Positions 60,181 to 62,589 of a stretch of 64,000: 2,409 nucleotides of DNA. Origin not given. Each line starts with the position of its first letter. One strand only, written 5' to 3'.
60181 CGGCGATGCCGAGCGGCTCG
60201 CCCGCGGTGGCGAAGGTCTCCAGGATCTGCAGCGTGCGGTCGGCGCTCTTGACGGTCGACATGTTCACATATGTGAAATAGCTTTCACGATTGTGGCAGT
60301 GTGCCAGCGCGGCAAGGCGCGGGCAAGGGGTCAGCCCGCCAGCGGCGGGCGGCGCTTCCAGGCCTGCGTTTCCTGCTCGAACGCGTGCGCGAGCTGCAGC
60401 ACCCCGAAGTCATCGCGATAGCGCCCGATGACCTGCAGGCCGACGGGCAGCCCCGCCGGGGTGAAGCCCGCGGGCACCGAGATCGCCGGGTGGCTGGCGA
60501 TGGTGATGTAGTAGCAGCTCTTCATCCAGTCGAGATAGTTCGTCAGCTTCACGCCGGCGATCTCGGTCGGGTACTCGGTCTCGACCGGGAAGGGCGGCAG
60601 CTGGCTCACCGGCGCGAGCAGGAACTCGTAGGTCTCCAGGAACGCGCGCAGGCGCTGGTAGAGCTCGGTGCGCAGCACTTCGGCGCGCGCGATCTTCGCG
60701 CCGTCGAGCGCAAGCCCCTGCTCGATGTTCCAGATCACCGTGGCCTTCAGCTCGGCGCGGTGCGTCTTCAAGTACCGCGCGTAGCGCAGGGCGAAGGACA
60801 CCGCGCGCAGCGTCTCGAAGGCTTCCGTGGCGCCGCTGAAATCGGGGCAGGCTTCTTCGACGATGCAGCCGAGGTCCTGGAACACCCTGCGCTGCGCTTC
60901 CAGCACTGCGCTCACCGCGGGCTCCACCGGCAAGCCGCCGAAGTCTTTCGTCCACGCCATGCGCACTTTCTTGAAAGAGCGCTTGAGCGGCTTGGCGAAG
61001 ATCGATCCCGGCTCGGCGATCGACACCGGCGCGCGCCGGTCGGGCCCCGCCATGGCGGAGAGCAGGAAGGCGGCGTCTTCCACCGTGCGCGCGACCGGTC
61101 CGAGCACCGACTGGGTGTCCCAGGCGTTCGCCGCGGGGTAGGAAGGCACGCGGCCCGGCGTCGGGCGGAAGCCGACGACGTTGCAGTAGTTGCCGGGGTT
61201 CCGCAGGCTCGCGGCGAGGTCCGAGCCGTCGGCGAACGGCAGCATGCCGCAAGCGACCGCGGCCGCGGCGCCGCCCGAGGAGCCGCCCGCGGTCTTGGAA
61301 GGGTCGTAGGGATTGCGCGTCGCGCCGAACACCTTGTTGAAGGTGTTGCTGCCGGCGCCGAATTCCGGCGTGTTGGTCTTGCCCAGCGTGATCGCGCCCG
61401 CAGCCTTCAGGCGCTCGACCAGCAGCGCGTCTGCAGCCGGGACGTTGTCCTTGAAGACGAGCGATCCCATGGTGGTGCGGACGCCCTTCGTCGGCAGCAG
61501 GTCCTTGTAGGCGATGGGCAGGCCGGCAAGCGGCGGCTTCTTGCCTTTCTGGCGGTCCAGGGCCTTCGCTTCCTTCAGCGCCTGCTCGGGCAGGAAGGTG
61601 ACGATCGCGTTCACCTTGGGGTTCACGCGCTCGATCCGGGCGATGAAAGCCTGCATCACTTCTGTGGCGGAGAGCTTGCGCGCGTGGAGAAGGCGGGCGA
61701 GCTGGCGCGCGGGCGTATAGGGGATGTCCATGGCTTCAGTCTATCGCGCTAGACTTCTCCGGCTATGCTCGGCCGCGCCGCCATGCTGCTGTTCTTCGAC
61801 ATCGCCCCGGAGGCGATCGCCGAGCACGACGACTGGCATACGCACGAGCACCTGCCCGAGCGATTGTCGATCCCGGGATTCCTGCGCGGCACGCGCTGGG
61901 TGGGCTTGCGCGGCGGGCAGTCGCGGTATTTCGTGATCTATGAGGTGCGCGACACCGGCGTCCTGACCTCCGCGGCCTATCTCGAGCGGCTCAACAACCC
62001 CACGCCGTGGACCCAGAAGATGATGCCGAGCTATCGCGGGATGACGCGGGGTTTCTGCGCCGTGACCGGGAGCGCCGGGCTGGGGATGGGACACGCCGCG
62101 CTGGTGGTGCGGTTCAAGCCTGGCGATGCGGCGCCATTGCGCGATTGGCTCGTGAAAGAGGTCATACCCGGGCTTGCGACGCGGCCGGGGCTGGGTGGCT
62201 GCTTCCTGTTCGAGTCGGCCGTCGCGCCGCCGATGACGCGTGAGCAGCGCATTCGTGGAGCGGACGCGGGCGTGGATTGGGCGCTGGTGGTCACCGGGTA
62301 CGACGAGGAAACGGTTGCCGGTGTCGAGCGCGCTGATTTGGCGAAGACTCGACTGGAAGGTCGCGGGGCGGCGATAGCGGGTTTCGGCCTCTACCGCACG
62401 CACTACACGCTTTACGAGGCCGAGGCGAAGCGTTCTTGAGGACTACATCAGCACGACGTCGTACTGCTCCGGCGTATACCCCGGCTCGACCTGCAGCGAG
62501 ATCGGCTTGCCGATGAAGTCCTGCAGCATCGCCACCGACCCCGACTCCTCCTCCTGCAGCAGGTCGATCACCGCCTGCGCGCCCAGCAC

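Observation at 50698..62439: Proposed locus model: uptake, CoA activation, desulfination and carbon-skeleton rearrangement of a succinate-like organic acid, next to tRNA-Arg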

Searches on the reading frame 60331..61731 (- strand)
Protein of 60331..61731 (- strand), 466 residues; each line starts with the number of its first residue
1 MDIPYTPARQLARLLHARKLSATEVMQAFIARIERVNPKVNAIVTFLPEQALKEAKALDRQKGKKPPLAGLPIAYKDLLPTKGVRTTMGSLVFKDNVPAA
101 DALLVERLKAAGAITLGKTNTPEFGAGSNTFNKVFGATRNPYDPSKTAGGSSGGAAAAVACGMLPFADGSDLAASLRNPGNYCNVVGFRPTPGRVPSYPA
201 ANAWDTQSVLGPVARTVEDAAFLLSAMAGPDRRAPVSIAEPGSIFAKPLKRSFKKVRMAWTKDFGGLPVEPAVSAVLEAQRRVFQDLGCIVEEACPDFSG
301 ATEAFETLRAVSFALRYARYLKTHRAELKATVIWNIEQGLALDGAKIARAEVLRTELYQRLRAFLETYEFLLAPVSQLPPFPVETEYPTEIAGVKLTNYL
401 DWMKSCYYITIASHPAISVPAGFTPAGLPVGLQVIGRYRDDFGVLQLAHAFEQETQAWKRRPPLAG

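Call 5: search_protein_families(library=pfam, proteins=[window:60331-61731:-])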
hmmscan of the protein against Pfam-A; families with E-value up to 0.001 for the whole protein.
window:60331-61731:- (466 aa): 1 family
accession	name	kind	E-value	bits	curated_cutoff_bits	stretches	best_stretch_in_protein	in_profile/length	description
PF01425.27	Amidase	-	7.6e-106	355.2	27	1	24-445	1-445/445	Amidase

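Call 6: search_protein_families(library=ncbifam, proteins=[window:60331-61731:-])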
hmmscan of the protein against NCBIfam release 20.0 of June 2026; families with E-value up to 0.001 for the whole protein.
window:60331-61731:- (466 aa): 26 families (the best 25 are shown)
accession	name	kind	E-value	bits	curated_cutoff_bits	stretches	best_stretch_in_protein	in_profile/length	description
NF005686.0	PRK07486.1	subfamily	4.6e-155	517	465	1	3-464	11-482/486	amidase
NF004815.0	PRK06169.1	equivalog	4e-107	358.7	506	1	5-462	9-466/471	amidase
NF005687.0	PRK07487.1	subfamily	5.3e-91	305.8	428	1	7-456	9-457/468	amidase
NF004816.0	PRK06170.1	equivalog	7.7e-87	292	503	1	2-460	8-487/493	amidase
NF005450.0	PRK07042.1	equivalog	6.8e-84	282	458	1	8-462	9-459/464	amidase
NF004717.0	PRK06061.1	equivalog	1.3e-78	264.8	498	1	10-463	21-474/483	amidase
TIGR00132.1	gatA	equivalog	6.2e-78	262.6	481.1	2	13-320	3-311/466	Asp-tRNA(Asn)/Glu-tRNA(Gln) amidotransferase subunit GatA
NF009119.0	PRK12470.1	equivalog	5.7e-72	243.2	498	1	5-463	8-460/462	amidase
NF006631.0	PRK09201.1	equivalog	6.6e-71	239.4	461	1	7-455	8-455/466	AtzE family amidohydrolase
TIGR02715.1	amido_AtzE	subfamily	3.1e-68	230.8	425.75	1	12-454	6-447/452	AtzE family amidohydrolase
NF005688.0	PRK07488.1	equivalog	7.7e-68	229.5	532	1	7-455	12-466/474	indoleacetamide hydrolase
NF006006.0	PRK08137.1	equivalog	1.1e-58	199.3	534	2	20-329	51-370/529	amidase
NF005899.0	PRK07869.1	equivalog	3.9e-53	180.9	418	1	8-459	17-465/471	amidase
NF006043.0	PRK08186.1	subfamily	5.8e-53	180.2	487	1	11-457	12-450/600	allophanate hydrolase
NF005565.0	PRK07235.1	subfamily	6.6e-52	176.8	545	2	63-294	83-316/506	amidase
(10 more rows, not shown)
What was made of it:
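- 60331..61731 (-): Amidase-signature amidase, co-oriented with IclR and 62 nt upstream of it. PF01425 and PRK07486 at 517 bits (calls 5, 6).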

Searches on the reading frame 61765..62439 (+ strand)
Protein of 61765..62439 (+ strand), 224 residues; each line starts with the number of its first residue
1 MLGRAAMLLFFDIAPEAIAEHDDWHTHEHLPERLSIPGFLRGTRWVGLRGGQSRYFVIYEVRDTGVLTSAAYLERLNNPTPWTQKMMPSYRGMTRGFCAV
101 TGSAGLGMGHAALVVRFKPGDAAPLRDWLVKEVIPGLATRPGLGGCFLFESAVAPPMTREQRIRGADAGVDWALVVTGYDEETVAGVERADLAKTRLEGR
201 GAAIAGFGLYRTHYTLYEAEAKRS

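Call 5: search_protein_families(library=pfam, proteins=[window:61765-62439:+])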
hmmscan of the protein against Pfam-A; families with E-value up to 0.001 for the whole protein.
window:61765-62439:+ (224 aa): 0 families

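Call 6: search_protein_families(library=ncbifam, proteins=[window:61765-62439:+])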
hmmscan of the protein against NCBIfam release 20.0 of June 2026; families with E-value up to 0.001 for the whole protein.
window:61765-62439:+ (224 aa): 0 families

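Call 73: find_homologous_proteins(query=window:61765-62439:+, max_evalue=0.001)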
Query window:61765-62439:+ (224 aa): 4217 proteins with E <= 0.001 among 6541 candidates; the best 120 are listed.
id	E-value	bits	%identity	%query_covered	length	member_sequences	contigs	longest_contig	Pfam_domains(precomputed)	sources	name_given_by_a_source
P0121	1.2e-148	511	100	100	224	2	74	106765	-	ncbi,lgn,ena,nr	ncbi:MAG TPA: hypothetical protein VLA30_05400 [Burkholderiales bacterium]|nr:hypothetical protein [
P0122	1.1e-131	455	90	100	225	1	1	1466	-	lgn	-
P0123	1.5e-131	455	90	97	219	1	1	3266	-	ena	-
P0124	5.6e-127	440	86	97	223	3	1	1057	-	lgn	-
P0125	6.7e-124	430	83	99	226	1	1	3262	-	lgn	-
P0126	9.4e-124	429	84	100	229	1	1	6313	-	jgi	-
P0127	2.6e-122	424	82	100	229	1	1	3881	-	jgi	jgi:hypothetical protein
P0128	4.1e-119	414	81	99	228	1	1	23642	-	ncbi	ncbi:MAG: hypothetical protein WD775_08865 [Burkholderiales bacterium]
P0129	1.1e-112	393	78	100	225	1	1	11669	-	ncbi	-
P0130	1.6e-111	389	78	100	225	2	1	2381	-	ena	-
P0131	2.7e-110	385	79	99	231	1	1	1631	-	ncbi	ncbi:MAG: hypothetical protein ACRD6I_16730 [Candidatus Acidiferrales bacterium]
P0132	1.6e-107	376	79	99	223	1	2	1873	-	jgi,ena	jgi:hypothetical protein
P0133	1.1e-106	373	78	100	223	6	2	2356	-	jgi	jgi:hypothetical protein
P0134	2.1e-106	372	78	100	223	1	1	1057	-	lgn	-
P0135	1.2e-105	370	77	100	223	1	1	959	-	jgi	jgi:hypothetical protein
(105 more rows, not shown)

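Call 80: predict_structure(alignment_id=A4)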
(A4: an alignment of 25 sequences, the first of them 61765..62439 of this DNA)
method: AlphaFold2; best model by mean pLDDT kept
length: 224 residues; sequences in the alignment: 25
mean_pLDDT: 86.7   pTM: 0.86
mean pLDDT of the five models: 86.7, 85.2, 80.5, 76.4, 69.6
residues with pLDDT >= 90: 114; 70-90: 90; 50-70: 19; < 50: 1
segments of 3 or more residues with pLDDT < 50: none
pLDDT, mean of each block of 10 residues (from residue 1): 84 94 85 88 94 92 86 80 88 88 89 93 93 92 93 64 61 93 90 84 92 89 70
secondary structure, 60 per line:
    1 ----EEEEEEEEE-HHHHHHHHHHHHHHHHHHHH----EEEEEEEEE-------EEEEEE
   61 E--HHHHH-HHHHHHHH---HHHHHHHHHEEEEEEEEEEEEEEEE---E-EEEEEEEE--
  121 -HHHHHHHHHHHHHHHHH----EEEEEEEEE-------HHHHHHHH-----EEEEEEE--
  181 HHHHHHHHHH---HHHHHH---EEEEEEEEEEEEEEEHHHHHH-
elements in order: E5-13 H15-34 E39-47 E55-61 H64-68 H70-77 H81-89 E90-105 E111-118 H122-138 E143-151 H159-166 E172-178 H181-190 H194-199 E203-217 H218-223

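Call 83: fold_search(model_id=the predicted structure, library=pdb)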
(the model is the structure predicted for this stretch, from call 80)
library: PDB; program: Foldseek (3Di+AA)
matches with E <= 10: 1072; with E <= 0.001: 92
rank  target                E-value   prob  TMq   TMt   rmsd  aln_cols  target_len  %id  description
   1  5f9p_A                6.6e-09  1.00  0.64  0.60   4.5       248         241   14  Crystal structure study of anthrone oxidase-like protein (released 2016-12-14)
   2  5f9p_B                1.3e-08  1.00  0.65  0.62   4.6       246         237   14  Crystal structure study of anthrone oxidase-like protein (released 2016-12-14)
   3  3f44                  6.9e-08  1.00  0.61  0.64   5.1       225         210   10  Crystal structure of putative monooxygenase (YP_193413.1) from Lactobacillus acidophilus NCFM at 1.55 A resolution (released 2008-11-18)
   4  3mcs_A                2.4e-07  1.00  0.61  0.62   5.7       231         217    9  Crystal structure of Putative monooxygenase (FN1347) from FUSOBACTERIUM NUCLEATUM SUBSP. NUCLEATUM ATCC 25586 at 2.55  (released 2010-05-19)
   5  2pgc_B                3.3e-07  1.00  0.62  0.67   4.6       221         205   10  Crystal structure of a a marine metagenome protein (jcvi_pep_1096685590403) from uncultured marine organism at 2.53 A  (released 2007-04-24)
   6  9kdp_B                3.3e-07  1.00  0.59  0.57   4.8       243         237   13  Crystal structure of monooxygenase PenE (released 2025-07-09)
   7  2pgc_C                6.0e-07  1.00  0.64  0.70   4.3       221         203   10  Crystal structure of a a marine metagenome protein (jcvi_pep_1096685590403) from uncultured marine organism at 2.53 A  (released 2007-04-24)
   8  3mcs_B                6.4e-07  1.00  0.59  0.61   5.6       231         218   10  Crystal structure of Putative monooxygenase (FN1347) from FUSOBACTERIUM NUCLEATUM SUBSP. NUCLEATUM ATCC 25586 at 2.55  (released 2010-05-19)
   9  2pgc_A                6.8e-07  1.00  0.63  0.67   4.4       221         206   10  Crystal structure of a a marine metagenome protein (jcvi_pep_1096685590403) from uncultured marine organism at 2.53 A  (released 2007-04-24)
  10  9kdp_A                1.0e-06  1.00  0.58  0.55   5.0       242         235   13  Crystal structure of monooxygenase PenE (released 2025-07-09)
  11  9kdp_C                3.7e-06  1.00  0.55  0.55   5.0       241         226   13  Crystal structure of monooxygenase PenE (released 2025-07-09)
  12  6qpa_A                4.4e-06  1.00  0.67  0.51   5.7       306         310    8  Halothiobacillus neapolitanus sulfur oxygenase reductase (released 2020-03-18)
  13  6qpa_O                1.1e-05  1.00  0.65  0.49   6.0       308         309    9  Halothiobacillus neapolitanus sulfur oxygenase reductase (released 2020-03-18)
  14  9kdp_D                1.2e-05  1.00  0.55  0.56   4.9       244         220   12  Crystal structure of monooxygenase PenE (released 2025-07-09)
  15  4c9s_A                1.4e-05  1.00  0.49  0.44   6.0       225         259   13  BACTERIAL CHALCONE ISOMERASE IN open CONFORMATION FROM EUBACTERIUM RAMULUS AT 1.8 A RESOLUTION (released 2014-10-22)
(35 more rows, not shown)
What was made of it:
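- Checked: Its best Foldseek hits are duplicated ferredoxin-like/ABM proteins, for example 5f9p at E 7e-9 and TM 0.64 (calls 80, 83).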
